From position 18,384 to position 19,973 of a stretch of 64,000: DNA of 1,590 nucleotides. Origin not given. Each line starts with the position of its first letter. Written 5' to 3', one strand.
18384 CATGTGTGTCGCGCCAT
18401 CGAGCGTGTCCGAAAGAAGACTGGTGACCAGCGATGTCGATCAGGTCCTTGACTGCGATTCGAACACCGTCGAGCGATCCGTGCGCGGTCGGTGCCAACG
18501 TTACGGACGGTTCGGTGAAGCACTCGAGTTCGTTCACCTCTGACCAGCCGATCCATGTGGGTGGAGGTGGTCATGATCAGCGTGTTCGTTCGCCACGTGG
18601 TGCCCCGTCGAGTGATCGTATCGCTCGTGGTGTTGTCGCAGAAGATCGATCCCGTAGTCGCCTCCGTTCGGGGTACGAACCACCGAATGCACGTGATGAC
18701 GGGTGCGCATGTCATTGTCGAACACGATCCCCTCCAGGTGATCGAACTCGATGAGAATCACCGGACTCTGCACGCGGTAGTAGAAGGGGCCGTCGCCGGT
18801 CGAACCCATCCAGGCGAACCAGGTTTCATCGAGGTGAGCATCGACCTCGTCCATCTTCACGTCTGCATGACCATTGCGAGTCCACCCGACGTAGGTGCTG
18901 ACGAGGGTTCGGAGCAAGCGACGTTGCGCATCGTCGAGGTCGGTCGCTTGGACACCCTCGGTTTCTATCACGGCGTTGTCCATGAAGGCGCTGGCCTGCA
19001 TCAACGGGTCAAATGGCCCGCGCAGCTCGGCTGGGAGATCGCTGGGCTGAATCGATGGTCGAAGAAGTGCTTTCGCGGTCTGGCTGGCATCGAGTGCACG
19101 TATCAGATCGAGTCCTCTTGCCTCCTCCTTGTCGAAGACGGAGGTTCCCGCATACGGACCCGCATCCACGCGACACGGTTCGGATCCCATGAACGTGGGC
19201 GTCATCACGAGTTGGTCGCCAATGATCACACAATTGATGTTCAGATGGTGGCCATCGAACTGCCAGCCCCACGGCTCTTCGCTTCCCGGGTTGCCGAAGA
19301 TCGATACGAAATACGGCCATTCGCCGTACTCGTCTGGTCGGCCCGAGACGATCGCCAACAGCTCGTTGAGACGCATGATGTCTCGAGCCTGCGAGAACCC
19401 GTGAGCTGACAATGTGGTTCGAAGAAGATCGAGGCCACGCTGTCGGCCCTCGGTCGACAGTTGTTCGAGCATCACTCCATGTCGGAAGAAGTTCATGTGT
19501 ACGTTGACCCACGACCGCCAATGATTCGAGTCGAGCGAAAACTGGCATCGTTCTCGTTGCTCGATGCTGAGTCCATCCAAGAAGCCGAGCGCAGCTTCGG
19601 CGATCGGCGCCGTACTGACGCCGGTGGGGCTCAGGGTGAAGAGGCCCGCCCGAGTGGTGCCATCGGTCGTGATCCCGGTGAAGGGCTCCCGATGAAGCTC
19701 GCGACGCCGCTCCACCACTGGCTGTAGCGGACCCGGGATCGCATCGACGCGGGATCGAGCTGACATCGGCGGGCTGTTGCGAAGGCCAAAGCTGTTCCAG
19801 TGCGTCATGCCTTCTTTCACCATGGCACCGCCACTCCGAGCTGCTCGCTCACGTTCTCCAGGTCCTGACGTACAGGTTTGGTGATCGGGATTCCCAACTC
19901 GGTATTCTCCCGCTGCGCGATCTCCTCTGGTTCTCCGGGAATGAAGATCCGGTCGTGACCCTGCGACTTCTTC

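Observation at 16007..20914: Translationally coupled Ldh2 / DUF3500 / amidase / cyclic-amidohydrolase operon: candidate uncharacterised amide or ureide catabolic pathway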

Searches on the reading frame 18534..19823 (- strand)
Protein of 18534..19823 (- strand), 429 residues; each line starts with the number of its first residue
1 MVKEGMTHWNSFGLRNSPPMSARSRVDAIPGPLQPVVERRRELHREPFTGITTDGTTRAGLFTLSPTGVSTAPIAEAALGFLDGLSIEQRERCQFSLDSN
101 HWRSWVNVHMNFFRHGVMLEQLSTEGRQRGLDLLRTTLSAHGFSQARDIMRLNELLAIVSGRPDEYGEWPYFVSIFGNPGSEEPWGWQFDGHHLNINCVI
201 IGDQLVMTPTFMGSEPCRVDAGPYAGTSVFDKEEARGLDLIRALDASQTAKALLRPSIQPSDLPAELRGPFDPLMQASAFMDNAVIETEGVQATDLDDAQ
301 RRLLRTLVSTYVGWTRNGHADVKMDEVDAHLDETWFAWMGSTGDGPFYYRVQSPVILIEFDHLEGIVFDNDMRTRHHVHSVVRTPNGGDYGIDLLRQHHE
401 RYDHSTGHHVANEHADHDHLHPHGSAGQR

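Call 5: search_protein_families(library=pfam, proteins=[window:18534-19823:-])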
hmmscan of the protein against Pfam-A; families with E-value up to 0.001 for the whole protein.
window:18534-19823:- (429 aa): 1 family
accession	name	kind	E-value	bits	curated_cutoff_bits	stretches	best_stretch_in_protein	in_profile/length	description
PF12006.13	DUF3500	-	1e-94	317.9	27.2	1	68-391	2-296/297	Protein of unknown function (DUF3500)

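Call 6: search_protein_families(library=ncbifam, proteins=[window:18534-19823:-])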
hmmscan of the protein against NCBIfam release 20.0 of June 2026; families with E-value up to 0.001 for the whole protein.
window:18534-19823:- (429 aa): 0 families

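Call 13: find_homologous_proteins(query=window:18534-19823:-)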
Query window:18534-19823:- (429 aa): 5328 proteins with E <= 0.001 among 8000 candidates; the best 120 are listed.
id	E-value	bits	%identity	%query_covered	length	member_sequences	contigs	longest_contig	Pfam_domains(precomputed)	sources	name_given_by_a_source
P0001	0.0e+0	1008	100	100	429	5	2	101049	PF12006.14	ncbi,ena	-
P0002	1.1e-244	830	83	95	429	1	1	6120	PF12006.14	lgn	-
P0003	6.0e-208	709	75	93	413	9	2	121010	PF12006.14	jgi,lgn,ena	-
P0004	2.4e-203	694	70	99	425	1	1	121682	PF12006.14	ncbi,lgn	-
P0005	1.5e-190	652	67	94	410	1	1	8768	PF12006.14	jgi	jgi:Protein of unknown function (DUF3500)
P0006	1.8e-187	641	68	94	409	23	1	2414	PF12006.14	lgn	-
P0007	1.6e-184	632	68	94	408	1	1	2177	PF12006.14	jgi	jgi:hypothetical protein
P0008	1.6e-184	632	67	94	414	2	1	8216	PF12006.14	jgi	jgi:hypothetical protein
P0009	2.7e-183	628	66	94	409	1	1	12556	PF12006.14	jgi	jgi:hypothetical protein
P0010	2.9e-182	624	65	97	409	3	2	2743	PF12006.14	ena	-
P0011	3.1e-182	624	66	94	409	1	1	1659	PF12006.14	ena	-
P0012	1.9e-180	618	66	94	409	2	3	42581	PF12006.14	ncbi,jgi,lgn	ncbi:MAG: hypothetical protein ACI8TP_002140 [Acidimicrobiales bacterium]|jgi:hypothetical protein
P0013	2.5e-180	618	66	94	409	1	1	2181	PF12006.14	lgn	-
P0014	1.1e-177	609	65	94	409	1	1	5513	PF12006.14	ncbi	-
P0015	2.1e-177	608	65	94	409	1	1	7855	PF12006.14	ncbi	ncbi:MAG: DUF3500 domain-containing protein [Acidimicrobiales bacterium]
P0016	2.7e-177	608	64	94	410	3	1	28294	PF12006.14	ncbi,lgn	-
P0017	6.5e-177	607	64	93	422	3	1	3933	PF12006.14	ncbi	-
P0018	8.8e-177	606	65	94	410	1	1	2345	PF12006.14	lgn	-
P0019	1.1e-176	606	63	96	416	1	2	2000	PF12006.14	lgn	-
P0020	1.4e-176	606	61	99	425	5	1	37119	PF12006.14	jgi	jgi:Protein of unknown function (DUF3500)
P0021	4.7e-175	601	63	94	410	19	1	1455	PF12006.14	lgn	-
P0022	5.4e-175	600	65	95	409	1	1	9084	PF12006.14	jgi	jgi:Protein of unknown function (DUF3500)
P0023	7.5e-175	600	63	94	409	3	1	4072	PF12006.14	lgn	-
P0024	7.8e-174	597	64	93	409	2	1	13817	PF12006.14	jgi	jgi:hypothetical protein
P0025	9.1e-174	596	63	94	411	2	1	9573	PF12006.14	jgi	jgi:hypothetical protein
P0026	1.6e-173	596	64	94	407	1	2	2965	PF12006.14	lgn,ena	-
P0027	1.9e-173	595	64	94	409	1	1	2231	PF12006.14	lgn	-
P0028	2.4e-173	595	64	95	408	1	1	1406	PF12006.14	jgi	jgi:hypothetical protein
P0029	5.2e-173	594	62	95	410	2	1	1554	PF12006.14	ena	-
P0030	1.4e-172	592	63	95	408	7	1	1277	PF12006.14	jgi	jgi:hypothetical protein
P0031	1.2e-171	589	64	93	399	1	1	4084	PF12006.14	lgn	-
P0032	1.6e-171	589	62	94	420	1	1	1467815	PF12006.14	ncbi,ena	-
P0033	1.9e-171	589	65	94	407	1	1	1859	PF12006.14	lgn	-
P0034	2.1e-171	589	62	95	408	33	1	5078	PF12006.14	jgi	jgi:Protein of unknown function (DUF3500)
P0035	5.1e-171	587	61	95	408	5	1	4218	PF12006.14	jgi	jgi:Protein of unknown function (DUF3500)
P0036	8.0e-171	587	65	94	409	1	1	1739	PF12006.14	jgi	jgi:hypothetical protein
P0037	8.7e-171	586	63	94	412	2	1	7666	PF12006.14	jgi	-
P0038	2.4e-170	585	63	94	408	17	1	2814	PF12006.14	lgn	-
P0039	2.4e-170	585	63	94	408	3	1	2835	PF12006.14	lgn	-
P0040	1.4e-169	582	59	94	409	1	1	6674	PF12006.14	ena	-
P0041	2.0e-169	582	62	94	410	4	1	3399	PF12006.14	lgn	-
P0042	2.6e-169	582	61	96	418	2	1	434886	PF12006.14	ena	-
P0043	1.4e-168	579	61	94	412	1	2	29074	PF12006.14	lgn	-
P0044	1.7e-168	579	65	94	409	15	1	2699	PF12006.14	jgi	jgi:hypothetical protein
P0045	3.8e-168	578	60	94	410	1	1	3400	PF12006.14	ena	-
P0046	5.5e-168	577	61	97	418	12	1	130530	PF12006.14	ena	-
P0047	1.1e-167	576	63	94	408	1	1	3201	PF12006.14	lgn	-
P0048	1.8e-167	576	61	94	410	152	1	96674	PF12006.14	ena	-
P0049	2.0e-167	575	61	95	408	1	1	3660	PF12006.14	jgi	jgi:hypothetical protein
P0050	2.4e-167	575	61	98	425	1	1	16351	PF12006.14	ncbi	-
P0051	8.9e-167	573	60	95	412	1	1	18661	PF12006.14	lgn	-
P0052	1.8e-166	572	61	95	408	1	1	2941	PF12006.14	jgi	jgi:hypothetical protein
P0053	2.5e-166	572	63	95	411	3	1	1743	PF12006.14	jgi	-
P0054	2.7e-166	572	60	95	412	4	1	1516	PF12006.14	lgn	-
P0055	2.8e-166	572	63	95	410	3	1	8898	PF12006.14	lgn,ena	-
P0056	3.2e-166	571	60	95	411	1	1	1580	PF12006.14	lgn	-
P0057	3.2e-166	571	63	91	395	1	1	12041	PF12006.14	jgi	jgi:hypothetical protein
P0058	5.5e-166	571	70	81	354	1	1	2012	PF12006.14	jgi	jgi:hypothetical protein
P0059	6.5e-166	570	62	95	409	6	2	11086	PF12006.14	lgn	-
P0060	7.5e-166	570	62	95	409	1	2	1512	PF12006.14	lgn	-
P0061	1.4e-165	569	60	94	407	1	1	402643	PF12006.14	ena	-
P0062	3.0e-165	568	60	94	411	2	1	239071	PF12006.14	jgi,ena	jgi:hypothetical protein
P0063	4.3e-165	568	63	91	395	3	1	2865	PF12006.14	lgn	-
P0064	4.5e-165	568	59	97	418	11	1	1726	PF12006.14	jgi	jgi:hypothetical protein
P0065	5.3e-165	567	63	94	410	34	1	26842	PF12006.14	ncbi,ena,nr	ncbi:MAG: DUF3500 domain-containing protein [Gammaproteobacteria bacterium]|nr:DUF3500 domain-contai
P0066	8.4e-165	567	60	94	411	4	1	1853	PF12006.14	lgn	-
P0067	8.6e-165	567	61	95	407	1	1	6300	PF12006.14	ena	-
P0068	9.5e-165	567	60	97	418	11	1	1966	PF12006.14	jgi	jgi:hypothetical protein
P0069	1.5e-164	566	61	95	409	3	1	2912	PF12006.14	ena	-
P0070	1.5e-164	566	61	94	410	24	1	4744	PF12006.14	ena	-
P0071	1.6e-164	566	62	94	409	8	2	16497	PF12006.14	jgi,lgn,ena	-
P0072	1.7e-164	566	61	94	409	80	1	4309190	PF12006.14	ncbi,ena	-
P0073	3.1e-164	565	59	95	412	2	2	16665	PF12006.14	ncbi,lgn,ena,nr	ncbi:MAG: DUF3500 domain-containing protein [Rhodospirillaceae bacterium]|nr:DUF3500 domain-containi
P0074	3.4e-164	565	60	94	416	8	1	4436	PF12006.14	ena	-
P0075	5.3e-164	564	59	94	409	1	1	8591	PF12006.14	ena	-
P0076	1.2e-163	563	62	94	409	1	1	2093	PF12006.14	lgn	-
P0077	1.4e-163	563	61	94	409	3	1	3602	PF12006.14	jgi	jgi:hypothetical protein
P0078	1.9e-163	562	61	94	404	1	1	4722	PF12006.14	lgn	-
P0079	2.2e-163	562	60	95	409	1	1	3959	PF12006.14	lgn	-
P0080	2.7e-163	562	61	94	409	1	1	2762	PF12006.14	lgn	-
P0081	3.4e-163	561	62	94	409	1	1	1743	PF12006.14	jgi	jgi:hypothetical protein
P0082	3.7e-163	561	60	95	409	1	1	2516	PF12006.14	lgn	-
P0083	5.8e-163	561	60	95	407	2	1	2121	PF12006.14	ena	-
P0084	6.4e-163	561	61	95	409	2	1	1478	PF12006.14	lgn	-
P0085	8.2e-163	560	60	92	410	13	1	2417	PF12006.14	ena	-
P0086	9.1e-163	560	61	95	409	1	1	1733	PF12006.14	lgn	-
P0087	2.5e-162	559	59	94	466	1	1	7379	PF12006.14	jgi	jgi:hypothetical protein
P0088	2.7e-162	558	61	94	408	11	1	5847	PF12006.14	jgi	jgi:hypothetical protein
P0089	3.1e-162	558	61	94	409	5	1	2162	PF12006.14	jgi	jgi:hypothetical protein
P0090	4.4e-162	558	60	95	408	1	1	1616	PF12006.14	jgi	jgi:Protein of unknown function (DUF3500)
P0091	4.5e-162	558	61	94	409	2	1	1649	PF12006.14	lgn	-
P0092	5.8e-162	557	61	94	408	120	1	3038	PF12006.14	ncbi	-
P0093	1.0e-161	557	60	95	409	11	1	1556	PF12006.14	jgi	jgi:hypothetical protein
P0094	1.4e-161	556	61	94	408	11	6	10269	PF12006.14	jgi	jgi:hypothetical protein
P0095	2.1e-161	556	57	97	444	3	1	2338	PF12006.14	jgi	jgi:hypothetical protein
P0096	3.3e-161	555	60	94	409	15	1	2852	PF12006.14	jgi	-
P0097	3.7e-161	555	60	94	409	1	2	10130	PF12006.14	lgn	-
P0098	6.7e-161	554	61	94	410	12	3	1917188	PF12006.14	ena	-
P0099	8.9e-161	554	60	94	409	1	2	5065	PF12006.14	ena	-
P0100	9.2e-161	553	60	94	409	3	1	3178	PF12006.14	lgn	-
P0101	1.1e-160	553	61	95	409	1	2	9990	PF12006.14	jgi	jgi:hypothetical protein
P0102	1.1e-160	553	58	94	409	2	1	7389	PF12006.14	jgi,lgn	-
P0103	1.1e-160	553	61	95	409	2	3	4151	PF12006.14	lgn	-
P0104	1.2e-160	553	59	93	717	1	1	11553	PF00459.31,PF12006.14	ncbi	-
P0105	1.2e-160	553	59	94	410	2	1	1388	PF12006.14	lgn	-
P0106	1.5e-160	553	60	94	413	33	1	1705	PF12006.14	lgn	-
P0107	1.6e-160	553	61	94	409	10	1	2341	PF12006.14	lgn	-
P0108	1.8e-160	552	60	95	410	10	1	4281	PF12006.14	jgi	jgi:hypothetical protein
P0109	1.8e-160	552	60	94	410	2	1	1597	PF12006.14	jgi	jgi:hypothetical protein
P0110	2.0e-160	552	59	94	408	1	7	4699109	PF12006.14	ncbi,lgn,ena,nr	ncbi:MAG: DUF3500 domain-containing protein [Gammaproteobacteria bacterium]|nr:DUF3500 domain-contai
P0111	2.1e-160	552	59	93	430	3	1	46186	PF12006.14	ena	-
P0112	3.1e-160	552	59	94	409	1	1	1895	PF12006.14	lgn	-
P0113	4.9e-160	551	60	94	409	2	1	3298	PF12006.14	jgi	jgi:hypothetical protein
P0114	7.7e-160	550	59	94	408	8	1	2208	PF12006.14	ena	-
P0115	7.8e-160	550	60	94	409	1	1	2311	PF12006.14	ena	-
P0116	9.2e-160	550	59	94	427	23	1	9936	PF12006.14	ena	-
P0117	1.4e-159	550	59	94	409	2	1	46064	PF12006.14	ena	-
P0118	1.6e-159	549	61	94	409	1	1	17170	PF12006.14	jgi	jgi:hypothetical protein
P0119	1.8e-159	549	59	96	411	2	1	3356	PF12006.14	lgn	-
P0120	2.8e-159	549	59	94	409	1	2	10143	PF12006.14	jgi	-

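Call 15: find_related_loci(query=A1, collection=genome_contigs, flank=10000)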
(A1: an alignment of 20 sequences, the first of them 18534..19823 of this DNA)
Query A1 (429 aa) in genome_contigs; peptide patterns used: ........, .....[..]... (x = any residue, [..] = any of these).
599 stretches matched a pattern (row limit reached: there are more); 584 encode a relative of the query (tblastn E <= 1e-3); the best 80 are kept; 80 distinct loci.
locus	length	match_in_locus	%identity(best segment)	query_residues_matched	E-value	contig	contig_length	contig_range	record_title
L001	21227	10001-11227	67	6-421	0e+0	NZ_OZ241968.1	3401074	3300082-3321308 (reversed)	MAG: Candidatus Poriferisodalis sp. isolate 67ffa02b-fce9-41a2-8c8f-8bb7e9cfcd4a chromosome 1, complete sequence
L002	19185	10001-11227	67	6-421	0e+0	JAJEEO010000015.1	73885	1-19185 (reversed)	MAG: Acidimicrobiia bacterium isolate p16x34bins.37 k141_859625, whole genome shotgun sequence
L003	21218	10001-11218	63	6-411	1e-174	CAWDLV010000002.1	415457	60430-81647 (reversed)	MAG: uncultured Acidimicrobiales bacterium isolate MFD04944.bin.2.42 genome assembly, contig: contig_52134, whole genome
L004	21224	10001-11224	65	3-409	2e-173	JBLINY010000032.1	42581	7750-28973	MAG: Acidimicrobiales bacterium isolate 3300053785_183 Ga0535658_0001281, whole genome shotgun sequence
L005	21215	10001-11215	62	6-409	4e-172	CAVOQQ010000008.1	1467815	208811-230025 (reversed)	MAG: uncultured Acidimicrobiales bacterium isolate MFD09964.bin.1.68 genome assembly, contig: contig_7823, whole genome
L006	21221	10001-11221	62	4-409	3e-172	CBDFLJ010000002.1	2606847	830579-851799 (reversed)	MAG: Alphaproteobacteria bacterium isolate 1b7322cf-0fa0-4cdd-8357-c9917fa2ed58 genome assembly, contig: contig_2, whole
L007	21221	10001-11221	62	4-409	6e-172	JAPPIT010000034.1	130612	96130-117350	MAG: Defluviicoccus sp. isolate RHO2_bin_2 NODE_204_length_130612_cov_56.348836, whole genome shotgun sequence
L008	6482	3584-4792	62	7-409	8e-172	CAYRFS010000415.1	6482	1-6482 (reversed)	MAG TPA_asm: uncultured Acidimicrobiaceae bacterium isolate SRP237561_co1_99 genome assembly, contig: NODE_25079_length_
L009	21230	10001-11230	61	5-413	5e-170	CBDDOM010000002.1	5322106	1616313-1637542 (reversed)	MAG: Alphaproteobacteria bacterium isolate 78d396fd-9330-4943-9dc2-f94f35060de0 genome assembly, contig: contig_2, whole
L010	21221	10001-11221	61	4-409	2e-170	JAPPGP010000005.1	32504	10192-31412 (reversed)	MAG: Defluviicoccus sp. isolate RHO1_bin_59 NODE_2524_length_32504_cov_31.516133, whole genome shotgun sequence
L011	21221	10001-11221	61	6-411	2e-167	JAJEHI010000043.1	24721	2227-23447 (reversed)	MAG: Defluviicoccus sp. isolate p16x60bins.37 k141_481995, whole genome shotgun sequence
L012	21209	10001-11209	64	7-409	5e-167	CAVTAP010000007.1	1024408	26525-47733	MAG: uncultured Actinomycetota bacterium isolate MFD04651.bin.1.172 genome assembly, contig: contig_2332, whole genome s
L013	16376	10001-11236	61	6-414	3e-166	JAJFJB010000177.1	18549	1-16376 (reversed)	MAG: Alphaproteobacteria bacterium isolate OFTM273 OFTM273_176, whole genome shotgun sequence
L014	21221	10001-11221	62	8-414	4e-164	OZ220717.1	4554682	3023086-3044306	MAG: Pseudomonadales bacterium isolate e958075d-7ee5-44b9-87ba-8c9210635fca genome assembly, chromosome: 1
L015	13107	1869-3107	61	8-427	7e-164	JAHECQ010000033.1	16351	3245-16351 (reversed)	MAG: Acidimicrobiales bacterium isolate Ww173 NODE_6986_length_16351_cov_2.253543, whole genome shotgun sequence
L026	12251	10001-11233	59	2-411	3e-158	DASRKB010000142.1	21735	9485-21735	MAG TPA_asm: Burkholderiales bacterium isolate SMAG_U10151 k141_57319, whole genome shotgun sequence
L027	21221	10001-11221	59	6-411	5e-158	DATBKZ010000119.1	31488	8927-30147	MAG TPA_asm: Burkholderiales bacterium isolate SMAG_U3959 k141_2223841, whole genome shotgun sequence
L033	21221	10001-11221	58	5-410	1e-156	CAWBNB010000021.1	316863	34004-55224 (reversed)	MAG: uncultured beta proteobacterium isolate MFD02242.bin.1.340 genome assembly, contig: contig_2744, whole genome shotg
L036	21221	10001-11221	62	4-409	4e-173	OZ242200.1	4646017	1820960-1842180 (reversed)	MAG: Alphaproteobacteria bacterium isolate c7213ef7-7b21-4b7f-b524-caa2f272e1da genome assembly, chromosome: 1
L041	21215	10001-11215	58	6-410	5e-152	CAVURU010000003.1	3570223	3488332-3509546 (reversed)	MAG: uncultured Actinomycetes bacterium isolate MFD09671.bin.2.28 genome assembly, contig: contig_5159, whole genome sho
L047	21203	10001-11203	57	6-402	1e-149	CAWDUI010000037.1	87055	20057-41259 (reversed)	MAG: Ilumatobacteraceae bacterium isolate MFD05442.bin.2.333 genome assembly, contig: contig_6457, whole genome shotgun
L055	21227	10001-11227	57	3-411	2e-146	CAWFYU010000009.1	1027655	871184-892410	MAG: Ilumatobacteraceae bacterium isolate MFD04651.bin.1.223 genome assembly, contig: contig_21367, whole genome shotgun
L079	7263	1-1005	58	77-410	1e-132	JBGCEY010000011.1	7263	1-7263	MAG: Ilumatobacter sp. isolate SGMAG-35 contig11, whole genome shotgun sequence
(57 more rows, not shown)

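Call 18: find_encoding_contigs(protein=P0001, flank=10000, max_places=4)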
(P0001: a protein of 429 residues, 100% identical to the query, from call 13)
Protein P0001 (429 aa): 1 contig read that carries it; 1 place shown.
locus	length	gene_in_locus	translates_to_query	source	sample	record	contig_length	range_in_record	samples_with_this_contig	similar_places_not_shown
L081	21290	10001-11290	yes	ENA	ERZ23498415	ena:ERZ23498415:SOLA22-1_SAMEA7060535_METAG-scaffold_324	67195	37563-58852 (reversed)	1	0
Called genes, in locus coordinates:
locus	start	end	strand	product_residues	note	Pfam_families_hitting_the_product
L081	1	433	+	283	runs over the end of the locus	-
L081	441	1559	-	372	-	PF03706:LPG_synthase_TM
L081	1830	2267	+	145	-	PF02223:Thymidylate_kin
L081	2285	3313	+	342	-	PF13177:DNA_pol3_delta2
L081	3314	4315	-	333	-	PF00485:PRK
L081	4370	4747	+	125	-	-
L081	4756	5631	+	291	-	PF20434:BD-FAE, PF07859:Abhydrolase_3 (weak)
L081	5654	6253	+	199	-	PF27105:Rv1265_N, PF27540:Mb1296_C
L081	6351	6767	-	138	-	-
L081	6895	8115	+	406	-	PF00817:IMS, PF11798:IMS_HHH (weak), PF11799:IMS_C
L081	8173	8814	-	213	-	PF13847:Methyltransf_31 (weak), PF08241:Methyltransf_11, PF08242:Methyltransf_12, PF13649:Methyltransf_25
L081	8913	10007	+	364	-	PF02615:Ldh_2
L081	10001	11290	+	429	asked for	PF12006:DUF3500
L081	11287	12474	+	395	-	PF01425:Amidase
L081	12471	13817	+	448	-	PF01979:Amidohydro_1, PF07969:Amidohydro_3 (weak)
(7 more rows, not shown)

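Call 19: find_encoding_contigs(protein=P0004, flank=10000, max_places=3)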
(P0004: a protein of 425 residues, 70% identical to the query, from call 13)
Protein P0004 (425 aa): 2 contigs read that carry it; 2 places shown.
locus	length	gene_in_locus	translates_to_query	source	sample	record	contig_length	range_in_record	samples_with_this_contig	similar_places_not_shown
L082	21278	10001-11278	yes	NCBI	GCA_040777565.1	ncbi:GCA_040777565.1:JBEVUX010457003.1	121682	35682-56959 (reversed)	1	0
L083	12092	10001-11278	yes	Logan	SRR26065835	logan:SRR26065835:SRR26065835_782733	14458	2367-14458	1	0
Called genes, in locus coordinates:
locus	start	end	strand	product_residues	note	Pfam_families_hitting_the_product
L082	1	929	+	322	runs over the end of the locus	PF04199:Cyclase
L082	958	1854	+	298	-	PF03328:HpcH_HpaI, PF15617:C-C_Bond_Lyase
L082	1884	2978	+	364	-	PF01408:GFO_IDH_MocA, PF02894:GFO_IDH_MocA_C, PF22725:GFO_IDH_MocA_C3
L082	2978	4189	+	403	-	PF02515:CoA_transf_3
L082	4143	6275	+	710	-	PF13380:CoA_binding_2, PF13607:Succ_CoA_lig, PF13549:ATP-grasp_5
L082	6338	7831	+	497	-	PF00501:AMP-binding, PF13193:AMP-binding_C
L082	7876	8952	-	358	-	PF01408:GFO_IDH_MocA, PF22725:GFO_IDH_MocA_C3, PF02894:GFO_IDH_MocA_C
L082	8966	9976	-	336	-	PF04909:Amidohydro_2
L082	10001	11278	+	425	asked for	PF12006:DUF3500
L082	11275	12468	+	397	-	PF01425:Amidase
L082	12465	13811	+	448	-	PF01979:Amidohydro_1, PF07969:Amidohydro_3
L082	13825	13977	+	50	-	-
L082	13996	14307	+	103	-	PF00578:AhpC-TSA, PF08534:Redoxin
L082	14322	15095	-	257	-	PF09339:HTH_IclR, PF12802:MarR_2 (faint), PF25213:HVO_A0261_N (weak), PF01614:IclR_C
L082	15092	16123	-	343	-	PF02668:TauD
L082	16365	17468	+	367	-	PF02746:MR_MLE_N, PF13378:MR_MLE_C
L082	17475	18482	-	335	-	PF00639:Rotamase (faint)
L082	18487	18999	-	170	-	PF02627:CMD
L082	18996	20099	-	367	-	PF04909:Amidohydro_2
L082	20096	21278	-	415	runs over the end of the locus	PF02515:CoA_transf_3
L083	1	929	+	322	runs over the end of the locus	PF04199:Cyclase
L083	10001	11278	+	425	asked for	PF12006:DUF3500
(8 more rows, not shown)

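Call 20: find_encoding_contigs(protein=P0003, flank=10000, max_places=3)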
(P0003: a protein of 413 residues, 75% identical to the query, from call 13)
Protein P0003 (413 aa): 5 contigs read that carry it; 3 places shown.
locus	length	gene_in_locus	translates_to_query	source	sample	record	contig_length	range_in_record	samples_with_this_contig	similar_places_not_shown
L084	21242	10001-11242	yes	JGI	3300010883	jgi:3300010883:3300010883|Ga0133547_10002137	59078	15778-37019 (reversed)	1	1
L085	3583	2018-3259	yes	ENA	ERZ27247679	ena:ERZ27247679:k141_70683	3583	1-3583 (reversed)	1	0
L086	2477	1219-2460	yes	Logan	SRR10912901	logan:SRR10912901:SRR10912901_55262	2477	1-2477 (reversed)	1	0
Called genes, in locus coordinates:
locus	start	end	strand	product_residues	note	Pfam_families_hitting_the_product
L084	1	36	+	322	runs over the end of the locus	PF04199:Cyclase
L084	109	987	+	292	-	PF03328:HpcH_HpaI, PF15617:C-C_Bond_Lyase (weak)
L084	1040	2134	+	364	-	PF01408:GFO_IDH_MocA, PF02894:GFO_IDH_MocA_C, PF22725:GFO_IDH_MocA_C3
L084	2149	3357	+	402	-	PF02515:CoA_transf_3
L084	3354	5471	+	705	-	PF02629:CoA_binding (weak), PF13380:CoA_binding_2, PF13607:Succ_CoA_lig, PF13549:ATP-grasp_5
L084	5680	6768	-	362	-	PF01408:GFO_IDH_MocA, PF22725:GFO_IDH_MocA_C3, PF02894:GFO_IDH_MocA_C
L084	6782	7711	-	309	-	PF00248:Aldo_ket_red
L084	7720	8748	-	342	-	PF04909:Amidohydro_2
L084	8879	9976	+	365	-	PF02615:Ldh_2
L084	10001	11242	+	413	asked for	PF12006:DUF3500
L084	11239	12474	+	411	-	PF01425:Amidase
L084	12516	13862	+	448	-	PF01979:Amidohydro_1, PF07969:Amidohydro_3 (weak)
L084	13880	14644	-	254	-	PF09339:HTH_IclR (weak), PF25213:HVO_A0261_N (weak), PF01614:IclR_C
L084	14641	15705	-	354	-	PF02668:TauD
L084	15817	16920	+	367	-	PF02746:MR_MLE_N, PF13378:MR_MLE_C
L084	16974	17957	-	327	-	PF00639:Rotamase (faint)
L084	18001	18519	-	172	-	PF02627:CMD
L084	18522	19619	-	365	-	PF04909:Amidohydro_2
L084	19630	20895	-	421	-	PF02515:CoA_transf_3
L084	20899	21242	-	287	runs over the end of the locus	PF00378:ECH_1, PF16113:ECH_2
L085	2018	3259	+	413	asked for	PF12006:DUF3500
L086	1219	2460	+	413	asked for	PF12006:DUF3500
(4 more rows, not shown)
